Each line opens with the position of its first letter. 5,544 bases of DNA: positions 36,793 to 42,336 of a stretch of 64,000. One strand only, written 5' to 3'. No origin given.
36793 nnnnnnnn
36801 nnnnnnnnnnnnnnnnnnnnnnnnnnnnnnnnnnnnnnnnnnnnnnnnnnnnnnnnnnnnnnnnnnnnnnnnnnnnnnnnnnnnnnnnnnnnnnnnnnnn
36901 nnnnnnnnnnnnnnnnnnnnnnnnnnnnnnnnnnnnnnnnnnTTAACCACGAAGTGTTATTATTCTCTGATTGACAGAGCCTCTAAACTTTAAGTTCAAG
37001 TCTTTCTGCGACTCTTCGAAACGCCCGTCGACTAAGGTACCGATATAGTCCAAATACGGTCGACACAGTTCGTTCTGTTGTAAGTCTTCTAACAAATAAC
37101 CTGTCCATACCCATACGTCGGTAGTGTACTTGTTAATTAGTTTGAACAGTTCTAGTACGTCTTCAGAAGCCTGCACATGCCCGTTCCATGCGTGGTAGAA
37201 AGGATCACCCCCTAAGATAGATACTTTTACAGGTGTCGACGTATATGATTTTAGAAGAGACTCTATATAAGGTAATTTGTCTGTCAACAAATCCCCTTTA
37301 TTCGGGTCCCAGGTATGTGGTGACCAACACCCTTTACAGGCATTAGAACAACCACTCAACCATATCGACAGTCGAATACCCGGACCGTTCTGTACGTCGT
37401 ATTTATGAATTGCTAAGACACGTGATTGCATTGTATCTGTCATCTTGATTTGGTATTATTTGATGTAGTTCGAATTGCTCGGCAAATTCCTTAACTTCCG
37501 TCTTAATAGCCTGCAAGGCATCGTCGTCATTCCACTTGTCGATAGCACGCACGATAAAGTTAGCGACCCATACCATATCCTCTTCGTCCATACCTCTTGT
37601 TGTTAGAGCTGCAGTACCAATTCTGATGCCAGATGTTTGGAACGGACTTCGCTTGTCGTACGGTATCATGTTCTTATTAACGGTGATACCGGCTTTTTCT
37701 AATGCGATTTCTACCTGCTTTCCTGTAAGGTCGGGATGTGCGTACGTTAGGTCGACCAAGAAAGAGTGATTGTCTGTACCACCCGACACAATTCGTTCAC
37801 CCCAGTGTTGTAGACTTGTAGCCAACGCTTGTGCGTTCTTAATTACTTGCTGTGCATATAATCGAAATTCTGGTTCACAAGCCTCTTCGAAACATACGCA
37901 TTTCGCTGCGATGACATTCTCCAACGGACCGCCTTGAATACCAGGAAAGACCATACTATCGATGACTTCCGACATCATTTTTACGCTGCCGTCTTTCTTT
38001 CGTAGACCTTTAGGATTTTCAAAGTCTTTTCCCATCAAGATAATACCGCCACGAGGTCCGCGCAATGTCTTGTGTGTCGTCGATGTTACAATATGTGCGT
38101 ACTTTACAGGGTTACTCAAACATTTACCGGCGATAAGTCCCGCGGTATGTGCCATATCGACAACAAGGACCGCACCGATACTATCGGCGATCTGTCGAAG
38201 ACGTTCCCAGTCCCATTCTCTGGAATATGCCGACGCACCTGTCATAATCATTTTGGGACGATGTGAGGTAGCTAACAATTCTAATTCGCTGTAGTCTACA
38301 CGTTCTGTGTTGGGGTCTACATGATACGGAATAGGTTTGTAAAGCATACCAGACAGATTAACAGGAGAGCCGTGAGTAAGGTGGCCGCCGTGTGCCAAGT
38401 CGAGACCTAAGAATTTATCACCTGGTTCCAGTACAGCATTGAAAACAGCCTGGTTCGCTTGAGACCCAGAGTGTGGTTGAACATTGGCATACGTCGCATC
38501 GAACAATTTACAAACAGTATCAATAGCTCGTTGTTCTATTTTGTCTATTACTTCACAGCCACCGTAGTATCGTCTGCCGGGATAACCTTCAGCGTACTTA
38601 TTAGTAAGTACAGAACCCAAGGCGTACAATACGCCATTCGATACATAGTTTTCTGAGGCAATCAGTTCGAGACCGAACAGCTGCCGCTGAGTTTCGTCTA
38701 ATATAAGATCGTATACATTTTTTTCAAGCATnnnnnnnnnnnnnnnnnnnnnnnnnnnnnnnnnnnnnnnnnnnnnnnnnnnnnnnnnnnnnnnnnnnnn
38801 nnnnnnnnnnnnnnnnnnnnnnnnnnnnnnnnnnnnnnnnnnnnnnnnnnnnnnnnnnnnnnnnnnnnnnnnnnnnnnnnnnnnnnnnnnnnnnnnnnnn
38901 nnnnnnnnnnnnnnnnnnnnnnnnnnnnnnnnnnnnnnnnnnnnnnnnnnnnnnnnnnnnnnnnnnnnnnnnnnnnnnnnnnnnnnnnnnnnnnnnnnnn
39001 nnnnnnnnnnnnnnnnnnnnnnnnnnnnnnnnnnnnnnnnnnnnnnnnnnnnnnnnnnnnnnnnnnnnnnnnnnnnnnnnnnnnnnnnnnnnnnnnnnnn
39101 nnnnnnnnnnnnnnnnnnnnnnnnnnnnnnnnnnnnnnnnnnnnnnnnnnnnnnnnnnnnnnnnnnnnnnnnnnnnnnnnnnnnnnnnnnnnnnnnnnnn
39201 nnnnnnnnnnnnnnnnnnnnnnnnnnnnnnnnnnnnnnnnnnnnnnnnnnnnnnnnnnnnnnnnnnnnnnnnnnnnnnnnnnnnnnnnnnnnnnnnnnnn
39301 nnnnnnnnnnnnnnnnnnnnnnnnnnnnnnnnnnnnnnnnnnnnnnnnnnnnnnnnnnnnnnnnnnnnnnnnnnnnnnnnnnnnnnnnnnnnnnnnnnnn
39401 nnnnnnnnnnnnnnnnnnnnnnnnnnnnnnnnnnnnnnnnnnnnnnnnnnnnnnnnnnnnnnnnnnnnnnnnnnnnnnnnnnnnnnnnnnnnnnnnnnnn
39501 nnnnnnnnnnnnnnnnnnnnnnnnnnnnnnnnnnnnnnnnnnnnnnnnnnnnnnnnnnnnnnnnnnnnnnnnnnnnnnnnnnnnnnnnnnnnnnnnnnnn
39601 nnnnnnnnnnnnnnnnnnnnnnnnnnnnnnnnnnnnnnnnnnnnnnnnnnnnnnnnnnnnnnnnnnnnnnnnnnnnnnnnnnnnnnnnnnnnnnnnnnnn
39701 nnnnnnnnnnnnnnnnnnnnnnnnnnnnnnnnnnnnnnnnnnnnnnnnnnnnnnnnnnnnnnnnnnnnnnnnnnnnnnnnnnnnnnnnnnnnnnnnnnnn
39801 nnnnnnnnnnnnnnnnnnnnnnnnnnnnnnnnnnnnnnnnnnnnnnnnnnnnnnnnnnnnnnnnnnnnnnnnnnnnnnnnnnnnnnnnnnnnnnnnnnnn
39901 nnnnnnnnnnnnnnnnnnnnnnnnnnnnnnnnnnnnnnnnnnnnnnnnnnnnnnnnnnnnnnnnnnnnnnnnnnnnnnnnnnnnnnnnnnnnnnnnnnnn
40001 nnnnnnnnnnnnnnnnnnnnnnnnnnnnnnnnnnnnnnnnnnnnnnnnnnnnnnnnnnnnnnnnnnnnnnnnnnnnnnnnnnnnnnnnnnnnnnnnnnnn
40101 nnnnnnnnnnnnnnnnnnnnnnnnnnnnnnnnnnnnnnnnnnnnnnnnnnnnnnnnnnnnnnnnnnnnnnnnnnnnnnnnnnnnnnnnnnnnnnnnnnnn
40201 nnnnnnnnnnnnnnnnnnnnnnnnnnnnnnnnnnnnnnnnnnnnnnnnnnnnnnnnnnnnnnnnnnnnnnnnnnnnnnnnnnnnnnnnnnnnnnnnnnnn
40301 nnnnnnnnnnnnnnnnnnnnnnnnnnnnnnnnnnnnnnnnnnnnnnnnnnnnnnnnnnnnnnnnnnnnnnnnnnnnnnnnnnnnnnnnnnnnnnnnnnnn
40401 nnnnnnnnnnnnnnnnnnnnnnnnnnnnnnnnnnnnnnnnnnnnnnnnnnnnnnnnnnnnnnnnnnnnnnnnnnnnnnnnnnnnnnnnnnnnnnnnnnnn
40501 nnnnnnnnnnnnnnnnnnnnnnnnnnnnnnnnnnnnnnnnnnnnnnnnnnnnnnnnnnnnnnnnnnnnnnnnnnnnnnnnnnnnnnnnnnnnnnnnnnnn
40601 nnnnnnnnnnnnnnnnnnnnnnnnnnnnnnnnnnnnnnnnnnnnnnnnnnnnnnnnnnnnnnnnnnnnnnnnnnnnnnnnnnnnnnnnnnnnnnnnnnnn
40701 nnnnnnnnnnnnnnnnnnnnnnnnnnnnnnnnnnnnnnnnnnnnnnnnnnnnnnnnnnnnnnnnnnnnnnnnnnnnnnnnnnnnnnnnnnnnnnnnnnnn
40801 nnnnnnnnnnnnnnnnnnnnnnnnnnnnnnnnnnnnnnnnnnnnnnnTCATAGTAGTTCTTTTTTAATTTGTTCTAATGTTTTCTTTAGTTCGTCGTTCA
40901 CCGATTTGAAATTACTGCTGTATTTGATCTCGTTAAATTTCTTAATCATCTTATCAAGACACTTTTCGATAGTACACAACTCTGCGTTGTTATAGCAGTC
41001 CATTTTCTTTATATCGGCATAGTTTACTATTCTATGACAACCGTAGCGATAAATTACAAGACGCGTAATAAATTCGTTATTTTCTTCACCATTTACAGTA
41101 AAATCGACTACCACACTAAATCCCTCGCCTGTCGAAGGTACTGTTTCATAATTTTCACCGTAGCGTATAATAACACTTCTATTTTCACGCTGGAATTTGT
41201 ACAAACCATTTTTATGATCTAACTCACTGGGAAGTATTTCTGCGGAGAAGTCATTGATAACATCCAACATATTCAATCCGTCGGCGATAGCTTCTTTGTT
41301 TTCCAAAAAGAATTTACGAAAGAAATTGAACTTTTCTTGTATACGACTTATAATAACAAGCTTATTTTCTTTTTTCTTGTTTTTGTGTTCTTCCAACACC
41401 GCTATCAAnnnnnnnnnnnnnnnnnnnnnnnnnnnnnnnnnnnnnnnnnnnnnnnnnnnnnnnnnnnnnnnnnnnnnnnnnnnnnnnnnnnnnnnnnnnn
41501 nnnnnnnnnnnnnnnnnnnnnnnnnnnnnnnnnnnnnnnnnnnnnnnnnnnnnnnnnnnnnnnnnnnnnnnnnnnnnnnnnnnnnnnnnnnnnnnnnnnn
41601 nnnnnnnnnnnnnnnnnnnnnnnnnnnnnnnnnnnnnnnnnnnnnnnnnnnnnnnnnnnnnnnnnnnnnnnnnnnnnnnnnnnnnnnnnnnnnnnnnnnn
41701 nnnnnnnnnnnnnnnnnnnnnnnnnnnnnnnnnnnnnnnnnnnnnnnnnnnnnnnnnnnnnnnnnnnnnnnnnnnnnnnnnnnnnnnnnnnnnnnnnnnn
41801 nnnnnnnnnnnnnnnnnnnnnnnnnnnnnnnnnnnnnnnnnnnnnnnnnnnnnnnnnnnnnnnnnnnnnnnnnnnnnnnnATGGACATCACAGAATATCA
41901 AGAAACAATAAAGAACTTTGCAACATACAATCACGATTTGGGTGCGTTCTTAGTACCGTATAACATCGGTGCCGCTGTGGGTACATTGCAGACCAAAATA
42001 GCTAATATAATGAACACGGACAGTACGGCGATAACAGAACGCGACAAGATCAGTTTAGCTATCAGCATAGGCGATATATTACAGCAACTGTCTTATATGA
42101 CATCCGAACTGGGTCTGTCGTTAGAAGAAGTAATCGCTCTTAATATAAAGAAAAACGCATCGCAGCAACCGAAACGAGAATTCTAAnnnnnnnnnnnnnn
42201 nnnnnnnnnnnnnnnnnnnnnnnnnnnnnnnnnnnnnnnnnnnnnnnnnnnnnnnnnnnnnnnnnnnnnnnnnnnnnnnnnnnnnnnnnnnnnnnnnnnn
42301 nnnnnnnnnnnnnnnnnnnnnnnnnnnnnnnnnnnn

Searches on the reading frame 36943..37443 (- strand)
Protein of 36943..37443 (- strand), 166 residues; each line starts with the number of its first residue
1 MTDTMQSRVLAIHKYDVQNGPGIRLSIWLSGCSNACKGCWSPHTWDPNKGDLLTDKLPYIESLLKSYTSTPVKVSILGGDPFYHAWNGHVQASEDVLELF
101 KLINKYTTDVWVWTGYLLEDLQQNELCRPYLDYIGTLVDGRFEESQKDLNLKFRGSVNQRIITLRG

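Call 8: search_protein_families(library=phrogs, proteins=[window:36943-37443:-], max_evalue=0.001)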
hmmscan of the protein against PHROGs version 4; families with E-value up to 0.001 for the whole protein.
window:36943-37443:- (166 aa): 4 families
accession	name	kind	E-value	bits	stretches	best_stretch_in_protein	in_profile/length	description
phrog_626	-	DNA, RNA and nucleotide metabolism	1.9e-41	142.4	1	9-164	3-153/164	anaerobic ribonucleotide reductase small subunit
phrog_20267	-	DNA, RNA and nucleotide metabolism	9.1e-07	29.6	1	112-161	1-45/61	anaerobic ribonucleoside reductase small subunit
phrog_2076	-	moron, auxiliary metabolic gene and host takeover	4.4e-06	27.4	1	20-85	30-100/247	QueE-like radical SAM domain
phrog_1802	-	other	0.00059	19.8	1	31-152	53-178/556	radical SAM domain-containing protein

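Call 9: search_protein_families(library=pfam, proteins=[window:36943-37443:-], max_evalue=0.01)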
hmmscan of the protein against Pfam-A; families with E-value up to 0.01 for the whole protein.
window:36943-37443:- (166 aa): 2 families
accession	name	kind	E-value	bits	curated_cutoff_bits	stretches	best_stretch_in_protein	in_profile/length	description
PF13353.11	Fer4_12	-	2.5e-33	115.7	22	1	19-162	2-137/137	4Fe-4S single cluster domain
PF04055.27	Radical_SAM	-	0.00066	20.3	29.5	1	30-104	5-71/166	Radical SAM superfamily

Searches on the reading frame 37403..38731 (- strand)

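Call 8: search_protein_families(library=phrogs, proteins=[window:37403-38731:-], max_evalue=0.001)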
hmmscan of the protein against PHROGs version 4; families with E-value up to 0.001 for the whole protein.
window:37403-38731:- (442 aa): 1 family
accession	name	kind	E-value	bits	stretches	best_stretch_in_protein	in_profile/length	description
phrog_9968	-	other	1.8e-160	535.5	1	1-423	5-410/412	methyltransferase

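Call 9: search_protein_families(library=pfam, proteins=[window:37403-38731:-], max_evalue=0.01)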
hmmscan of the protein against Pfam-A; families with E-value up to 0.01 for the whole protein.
window:37403-38731:- (442 aa): 4 families
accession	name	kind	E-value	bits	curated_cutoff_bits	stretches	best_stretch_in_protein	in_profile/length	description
PF00464.25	SHMT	-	1.9e-156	521.1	27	1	3-393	5-399/399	Serine hydroxymethyltransferase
PF00155.27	Aminotran_1_2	-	8.2e-09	35.5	19.7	1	53-382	35-355/361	Aminotransferase class I and II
PF01212.27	Beta_elim_lyase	-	1.1e-05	25.4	27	1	68-309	36-232/288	Beta-eliminating lyase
PF01041.23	DegT_DnrJ_EryC1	-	0.006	16.3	19.8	1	131-199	86-152/360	DegT/DnrJ/EryC1/StrS aminotransferase family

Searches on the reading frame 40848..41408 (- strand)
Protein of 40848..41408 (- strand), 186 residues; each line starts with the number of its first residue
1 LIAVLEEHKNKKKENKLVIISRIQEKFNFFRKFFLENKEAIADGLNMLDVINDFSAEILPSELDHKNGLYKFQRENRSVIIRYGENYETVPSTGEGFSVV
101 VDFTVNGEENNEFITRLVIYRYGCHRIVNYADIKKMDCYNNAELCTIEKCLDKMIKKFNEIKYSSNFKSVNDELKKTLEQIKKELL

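Call 91: search_protein_families(library=pfam, proteins=[window:40848-41408:-], max_evalue=0.01)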
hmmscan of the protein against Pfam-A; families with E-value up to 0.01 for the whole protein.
window:40848-41408:- (186 aa): 2 families
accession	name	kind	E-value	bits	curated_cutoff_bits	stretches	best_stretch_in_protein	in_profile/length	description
PF17633.7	DUF5514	-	0.0023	18.6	27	1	74-171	19-123/142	Family of unknown function (DUF5514)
PF10364.14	NKWYS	-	0.0062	16.9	25.1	1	50-109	41-102/139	Putative capsular polysaccharide synthesis protein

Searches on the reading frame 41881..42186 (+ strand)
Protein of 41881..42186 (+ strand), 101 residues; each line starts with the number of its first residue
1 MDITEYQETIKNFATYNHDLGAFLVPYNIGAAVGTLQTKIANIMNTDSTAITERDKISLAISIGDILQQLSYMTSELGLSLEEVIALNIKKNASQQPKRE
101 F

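Call 91: search_protein_families(library=pfam, proteins=[window:41881-42186:+], max_evalue=0.01)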
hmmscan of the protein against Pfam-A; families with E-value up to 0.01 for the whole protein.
window:41881-42186:+ (101 aa): 1 family
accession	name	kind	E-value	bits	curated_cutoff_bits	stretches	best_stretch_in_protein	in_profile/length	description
PF03819.22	MazG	-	0.0041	17.8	22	1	50-99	20-73/74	MazG nucleotide pyrophosphohydrolase domain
